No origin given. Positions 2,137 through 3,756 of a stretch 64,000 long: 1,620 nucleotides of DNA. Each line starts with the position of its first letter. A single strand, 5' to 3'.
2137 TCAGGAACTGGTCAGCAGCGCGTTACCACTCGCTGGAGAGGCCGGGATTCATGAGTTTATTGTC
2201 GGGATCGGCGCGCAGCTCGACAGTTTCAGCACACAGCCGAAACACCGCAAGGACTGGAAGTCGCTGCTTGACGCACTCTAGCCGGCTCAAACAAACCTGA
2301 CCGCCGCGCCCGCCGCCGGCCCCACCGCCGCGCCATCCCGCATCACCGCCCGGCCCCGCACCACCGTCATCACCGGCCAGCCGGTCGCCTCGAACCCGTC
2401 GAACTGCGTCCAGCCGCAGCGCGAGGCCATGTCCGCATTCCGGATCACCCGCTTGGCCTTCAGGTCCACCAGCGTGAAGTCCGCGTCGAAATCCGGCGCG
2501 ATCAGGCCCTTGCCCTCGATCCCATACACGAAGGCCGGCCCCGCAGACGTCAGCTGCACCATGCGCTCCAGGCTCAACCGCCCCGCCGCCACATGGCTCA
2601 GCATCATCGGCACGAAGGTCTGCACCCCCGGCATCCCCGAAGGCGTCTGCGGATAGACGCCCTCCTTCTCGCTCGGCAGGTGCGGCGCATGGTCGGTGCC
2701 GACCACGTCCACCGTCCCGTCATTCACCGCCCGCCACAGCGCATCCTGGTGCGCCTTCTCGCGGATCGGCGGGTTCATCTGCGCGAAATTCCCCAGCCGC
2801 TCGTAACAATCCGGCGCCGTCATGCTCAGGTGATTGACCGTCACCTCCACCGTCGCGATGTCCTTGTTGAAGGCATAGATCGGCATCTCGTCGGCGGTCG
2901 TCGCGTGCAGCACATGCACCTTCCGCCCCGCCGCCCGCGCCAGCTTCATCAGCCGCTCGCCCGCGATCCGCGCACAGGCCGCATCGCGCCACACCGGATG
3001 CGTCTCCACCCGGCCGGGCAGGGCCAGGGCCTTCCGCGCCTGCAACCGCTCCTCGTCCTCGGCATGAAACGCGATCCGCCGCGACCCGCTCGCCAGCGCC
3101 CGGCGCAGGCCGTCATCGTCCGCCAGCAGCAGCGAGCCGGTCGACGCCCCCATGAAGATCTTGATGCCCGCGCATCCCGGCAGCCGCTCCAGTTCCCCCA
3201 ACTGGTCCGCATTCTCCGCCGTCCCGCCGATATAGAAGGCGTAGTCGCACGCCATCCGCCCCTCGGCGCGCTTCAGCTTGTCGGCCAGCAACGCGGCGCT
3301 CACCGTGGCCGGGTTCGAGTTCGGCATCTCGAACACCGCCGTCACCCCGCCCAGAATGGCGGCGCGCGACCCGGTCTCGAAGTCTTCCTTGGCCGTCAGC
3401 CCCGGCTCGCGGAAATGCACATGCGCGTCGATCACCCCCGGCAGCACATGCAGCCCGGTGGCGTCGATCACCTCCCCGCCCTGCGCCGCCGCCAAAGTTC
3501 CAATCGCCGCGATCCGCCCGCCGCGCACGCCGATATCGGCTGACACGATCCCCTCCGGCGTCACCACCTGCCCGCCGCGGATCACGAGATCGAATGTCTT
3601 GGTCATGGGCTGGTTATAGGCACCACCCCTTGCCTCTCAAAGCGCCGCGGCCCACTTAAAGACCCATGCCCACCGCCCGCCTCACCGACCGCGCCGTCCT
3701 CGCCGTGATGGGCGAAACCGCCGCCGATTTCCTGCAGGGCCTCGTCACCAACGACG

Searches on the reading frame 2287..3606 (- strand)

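Call 39: search_protein_families(library=pfam, proteins=[window:2287-3606:-], max_evalue=0.00001)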
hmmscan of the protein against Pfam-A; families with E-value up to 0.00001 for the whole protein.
window:2287-3606:- (439 aa): 2 families
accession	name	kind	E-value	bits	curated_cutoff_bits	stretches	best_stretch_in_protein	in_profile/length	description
PF01979.26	Amidohydro_1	-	4.9e-24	85.7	25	1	54-421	2-345/345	Amidohydrolase family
PF07969.17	Amidohydro_3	-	3.8e-15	56.8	29.7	1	342-421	405-471/472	Amidohydrolase family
